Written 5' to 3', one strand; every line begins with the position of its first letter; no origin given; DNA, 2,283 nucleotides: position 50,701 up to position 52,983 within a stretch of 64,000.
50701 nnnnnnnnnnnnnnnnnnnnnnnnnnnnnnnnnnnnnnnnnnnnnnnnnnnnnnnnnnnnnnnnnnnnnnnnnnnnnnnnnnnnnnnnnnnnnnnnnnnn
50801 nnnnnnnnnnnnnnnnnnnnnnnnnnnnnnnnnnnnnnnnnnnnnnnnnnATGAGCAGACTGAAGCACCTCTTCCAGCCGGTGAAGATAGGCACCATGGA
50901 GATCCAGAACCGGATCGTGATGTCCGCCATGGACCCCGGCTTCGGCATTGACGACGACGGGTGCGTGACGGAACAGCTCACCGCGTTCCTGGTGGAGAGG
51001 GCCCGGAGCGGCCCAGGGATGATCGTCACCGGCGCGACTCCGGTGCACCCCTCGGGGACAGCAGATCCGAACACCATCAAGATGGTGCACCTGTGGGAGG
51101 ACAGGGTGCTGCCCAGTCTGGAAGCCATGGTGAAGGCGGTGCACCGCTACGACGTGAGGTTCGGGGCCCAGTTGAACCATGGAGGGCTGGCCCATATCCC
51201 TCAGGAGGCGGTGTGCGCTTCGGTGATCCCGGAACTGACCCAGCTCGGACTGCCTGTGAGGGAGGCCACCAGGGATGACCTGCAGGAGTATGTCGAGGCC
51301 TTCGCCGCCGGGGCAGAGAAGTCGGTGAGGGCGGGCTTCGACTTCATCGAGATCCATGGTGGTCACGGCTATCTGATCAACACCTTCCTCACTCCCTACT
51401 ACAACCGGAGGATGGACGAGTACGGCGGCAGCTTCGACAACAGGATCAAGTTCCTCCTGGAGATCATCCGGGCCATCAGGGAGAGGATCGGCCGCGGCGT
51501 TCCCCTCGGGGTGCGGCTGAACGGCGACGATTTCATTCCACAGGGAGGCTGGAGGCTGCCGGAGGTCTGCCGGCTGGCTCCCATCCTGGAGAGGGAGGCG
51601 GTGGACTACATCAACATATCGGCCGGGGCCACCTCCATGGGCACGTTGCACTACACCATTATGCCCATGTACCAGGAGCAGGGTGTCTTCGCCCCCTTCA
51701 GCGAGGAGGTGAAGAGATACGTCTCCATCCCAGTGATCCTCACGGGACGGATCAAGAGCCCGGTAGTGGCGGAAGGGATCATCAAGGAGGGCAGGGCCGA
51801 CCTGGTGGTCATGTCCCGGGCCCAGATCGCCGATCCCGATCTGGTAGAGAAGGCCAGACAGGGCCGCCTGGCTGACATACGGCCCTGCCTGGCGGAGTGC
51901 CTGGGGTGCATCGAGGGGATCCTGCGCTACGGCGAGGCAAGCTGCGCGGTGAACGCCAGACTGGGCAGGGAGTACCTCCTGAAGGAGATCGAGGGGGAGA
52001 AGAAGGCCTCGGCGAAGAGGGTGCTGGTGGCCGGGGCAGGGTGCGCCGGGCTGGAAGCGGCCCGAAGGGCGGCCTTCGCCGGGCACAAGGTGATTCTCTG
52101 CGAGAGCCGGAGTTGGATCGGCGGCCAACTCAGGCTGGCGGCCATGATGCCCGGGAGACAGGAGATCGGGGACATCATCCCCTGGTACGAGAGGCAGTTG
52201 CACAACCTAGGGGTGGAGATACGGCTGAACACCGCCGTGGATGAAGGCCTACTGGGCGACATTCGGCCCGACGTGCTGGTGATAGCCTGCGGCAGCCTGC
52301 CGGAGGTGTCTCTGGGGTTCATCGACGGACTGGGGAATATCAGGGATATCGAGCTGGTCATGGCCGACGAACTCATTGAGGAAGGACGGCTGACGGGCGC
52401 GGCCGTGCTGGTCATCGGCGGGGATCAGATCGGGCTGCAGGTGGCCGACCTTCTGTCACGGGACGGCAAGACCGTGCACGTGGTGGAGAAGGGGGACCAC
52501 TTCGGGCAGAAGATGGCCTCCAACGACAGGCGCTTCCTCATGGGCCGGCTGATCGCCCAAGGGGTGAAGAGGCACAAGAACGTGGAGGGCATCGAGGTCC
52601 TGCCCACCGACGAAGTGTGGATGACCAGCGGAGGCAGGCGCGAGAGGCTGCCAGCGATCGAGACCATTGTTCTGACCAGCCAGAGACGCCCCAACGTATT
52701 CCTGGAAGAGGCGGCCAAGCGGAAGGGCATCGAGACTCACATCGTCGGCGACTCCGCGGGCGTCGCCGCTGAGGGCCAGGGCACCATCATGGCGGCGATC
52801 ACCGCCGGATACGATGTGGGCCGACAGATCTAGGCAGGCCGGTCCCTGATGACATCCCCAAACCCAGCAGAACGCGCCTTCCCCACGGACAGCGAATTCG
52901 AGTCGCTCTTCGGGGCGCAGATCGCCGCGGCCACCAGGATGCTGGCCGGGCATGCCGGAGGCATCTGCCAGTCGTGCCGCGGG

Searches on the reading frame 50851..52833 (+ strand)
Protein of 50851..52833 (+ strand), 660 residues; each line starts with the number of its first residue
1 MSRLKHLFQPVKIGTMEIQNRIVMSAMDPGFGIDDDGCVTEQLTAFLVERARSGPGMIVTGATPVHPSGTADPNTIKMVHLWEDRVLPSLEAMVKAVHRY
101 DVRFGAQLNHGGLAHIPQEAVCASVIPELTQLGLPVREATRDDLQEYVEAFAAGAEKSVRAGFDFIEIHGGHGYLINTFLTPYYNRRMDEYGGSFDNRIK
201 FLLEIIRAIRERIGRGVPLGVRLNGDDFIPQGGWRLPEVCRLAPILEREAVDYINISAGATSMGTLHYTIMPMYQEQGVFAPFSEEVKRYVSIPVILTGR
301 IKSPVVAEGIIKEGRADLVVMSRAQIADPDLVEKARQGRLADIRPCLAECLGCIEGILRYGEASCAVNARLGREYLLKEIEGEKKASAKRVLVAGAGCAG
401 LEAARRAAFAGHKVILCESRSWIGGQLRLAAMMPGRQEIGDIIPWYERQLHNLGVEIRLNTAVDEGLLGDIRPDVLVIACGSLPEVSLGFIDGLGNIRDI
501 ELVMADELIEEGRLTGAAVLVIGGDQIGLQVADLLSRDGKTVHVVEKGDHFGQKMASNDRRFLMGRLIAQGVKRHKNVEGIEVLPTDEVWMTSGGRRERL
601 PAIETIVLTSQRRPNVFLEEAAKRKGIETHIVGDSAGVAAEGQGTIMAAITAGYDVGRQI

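Call 8: search_protein_families(library=pfam, proteins=[window:50851-52833:+], max_evalue=0.001)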
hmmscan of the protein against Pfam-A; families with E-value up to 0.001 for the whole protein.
window:50851-52833:+ (660 aa): 11 families
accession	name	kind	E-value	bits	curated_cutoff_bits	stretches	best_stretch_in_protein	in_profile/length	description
PF00724.26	Oxidored_FMN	-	3.3e-67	227.6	27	1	7-339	2-339/342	NADH:flavin oxidoreductase / NADH oxidase family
PF07992.20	Pyr_redox_2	-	4.8e-18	66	26.1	1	390-618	2-243/291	Pyridine nucleotide-disulphide oxidoreductase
PF00070.33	Pyr_redox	-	7.3e-12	46.1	22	1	519-583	2-66/82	Pyridine nucleotide-disulphide oxidoreductase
PF13450.12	NAD_binding_8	-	1e-09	38.9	21.9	1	521-560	1-40/68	NAD(P)-binding Rossmann-like domain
PF12831.13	FAD_oxidored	-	1.5e-09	38.2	27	1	391-431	2-42/416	FAD dependent oxidoreductase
PF03486.20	HI0933_like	-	2.5e-07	30.8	50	0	390-429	2-41/244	HI0933-like protein Rossmann domain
PF01266.30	DAO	-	7.1e-07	29.5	27.9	0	390-425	1-37/353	FAD dependent oxidoreductase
PF01262.27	AlaDh_PNT_C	-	8.2e-05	22.6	23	0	374-420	17-60/214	Alanine dehydrogenase/PNT, C-terminal domain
PF00890.30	FAD_binding_2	-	0.00018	21.3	20.4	1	391-430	2-41/414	FAD binding domain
PF01494.25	FAD_binding_3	-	0.0003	20.6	22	0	518-552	3-37/349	FAD binding domain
PF13241.12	NAD_binding_7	-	0.00046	21.2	22.1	0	514-548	5-39/104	Putative NAD(P)-binding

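Call 23: search_solved_structures(query=window:50851-52830:+, max_evalue=1e-10)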
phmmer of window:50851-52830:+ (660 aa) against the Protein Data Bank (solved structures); distinct sequences matched with E-value up to 1e-10: 138 (the best 60 are shown).
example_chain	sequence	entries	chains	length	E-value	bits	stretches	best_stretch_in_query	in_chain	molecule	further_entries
1ps9_A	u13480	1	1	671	2.9e-71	243.9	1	6-542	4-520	2,4-dienoyl-CoA reductase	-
6qkg_A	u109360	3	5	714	1.1e-70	242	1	5-640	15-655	NCR A | NCR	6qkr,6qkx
3gr7_A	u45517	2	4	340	3.1e-49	171.1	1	7-329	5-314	NADPH dehydrogenase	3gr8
6de6_A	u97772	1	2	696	2e-48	168.4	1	6-457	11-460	Histamine dehydrogenase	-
9iuv_A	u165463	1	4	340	4.2e-48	167.4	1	7-329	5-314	NADPH dehydrogenase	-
3k30_A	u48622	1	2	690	2.2e-47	165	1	7-654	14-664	Histamine dehydrogenase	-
1djq_A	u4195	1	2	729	1.1e-46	162.7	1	7-440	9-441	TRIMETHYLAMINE DEHYDROGENASE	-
1djn_A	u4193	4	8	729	1.5e-46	162.2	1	7-440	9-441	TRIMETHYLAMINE DEHYDROGENASE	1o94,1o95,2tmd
8x0j_A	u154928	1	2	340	2.7e-46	161.4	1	7-329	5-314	NADPH dehydrogenase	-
5ogt_A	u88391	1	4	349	7.4e-46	160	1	7-335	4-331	Chromate reductase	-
5nux_A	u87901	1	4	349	1.9e-45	158.6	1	7-335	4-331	Chromate reductase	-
7qfx_B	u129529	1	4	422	4.6e-45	157.3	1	5-333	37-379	NADH-dependent flavin oxidoreductase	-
8uaj_A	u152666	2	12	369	2e-44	155.3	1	3-335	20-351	NADPH dehydrogenase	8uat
3hf3_A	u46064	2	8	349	3.4e-44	154.4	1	7-335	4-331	Chromate reductase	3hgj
6l6j_A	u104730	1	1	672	5.7e-42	147.1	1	5-550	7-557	Oxidored_FMN domain-containing protein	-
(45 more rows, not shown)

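Call 45: search_protein_families(library=ncbifam, proteins=[window:50851-52830:+], max_evalue=0.00001)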
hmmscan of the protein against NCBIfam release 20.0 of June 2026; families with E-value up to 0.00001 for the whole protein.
window:50851-52830:+ (660 aa): 32 families (the best 25 are shown)
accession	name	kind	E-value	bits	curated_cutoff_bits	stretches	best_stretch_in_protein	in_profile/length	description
TIGR03997.1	mycofact_OYE_2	equivalog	5.1e-134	448.1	793.15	1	6-660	1-645/645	mycofactocin system FadH/OYE family oxidoreductase 2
NF041087.1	bile_acid_BaiCD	equivalog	4.6e-131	438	825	1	5-659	2-641/642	bile acid Fe-S flavoenzyme BaiCD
NF045599.1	bili_reduct_long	exception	2.6e-107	359.7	750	1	7-660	1-641/641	bilirubin reductase, long form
NF010047.0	PRK13523.1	equivalog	2.1e-61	207.8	431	1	5-337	3-322/339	NADPH dehydrogenase NamA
TIGR03996.1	mycofact_OYE_1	hypoth_equivalog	7e-57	193.3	627.9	1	37-623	30-608/633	mycofactocin system FadH/OYE family oxidoreductase 1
NF045592.1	bili_reduct_N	equivalog_domain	1.4e-56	192.2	425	1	7-368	2-363/363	bilirubin reductase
NF006101.0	PRK08255.1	equivalog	3.4e-53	180.9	1078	1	5-331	397-726/768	bifunctional salicylyl-CoA 5-hydroxylase/oxidoreductase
NF007899.0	PRK10605.1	subfamily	5.2e-29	101.6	403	1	5-338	4-340/365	N-ethylmaleimide reductase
NF009410.0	PRK12771.1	subfamily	1.9e-13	49.8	516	1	380-463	130-211/566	NAD(P)-binding protein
NF040770.1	hetero_SS_HdrA2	exception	4.7e-10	38.2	1100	0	367-428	118-179/777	CoB-CoM heterodisulfide reductase HdrA2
TIGR01372.1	soxA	subfamily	6.8e-10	37.4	1164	1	390-431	170-211/996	sarcosine oxidase subunit alpha family protein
NF005560.0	PRK07233.1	equivalog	3.5e-09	36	252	0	390-426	2-38/435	hypothetical protein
TIGR02053.1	MerA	equivalog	8.1e-09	35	454.45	1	475-618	132-275/465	mercury(II) reductase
TIGR01316.1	gltA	equivalog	8.9e-09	34.6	471.75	1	379-463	124-206/449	NADPH-dependent glutamate synthase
NF003437.0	PRK04965.1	equivalog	9.3e-09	34.7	392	0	384-464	137-207/378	NADH:flavorubredoxin reductase NorW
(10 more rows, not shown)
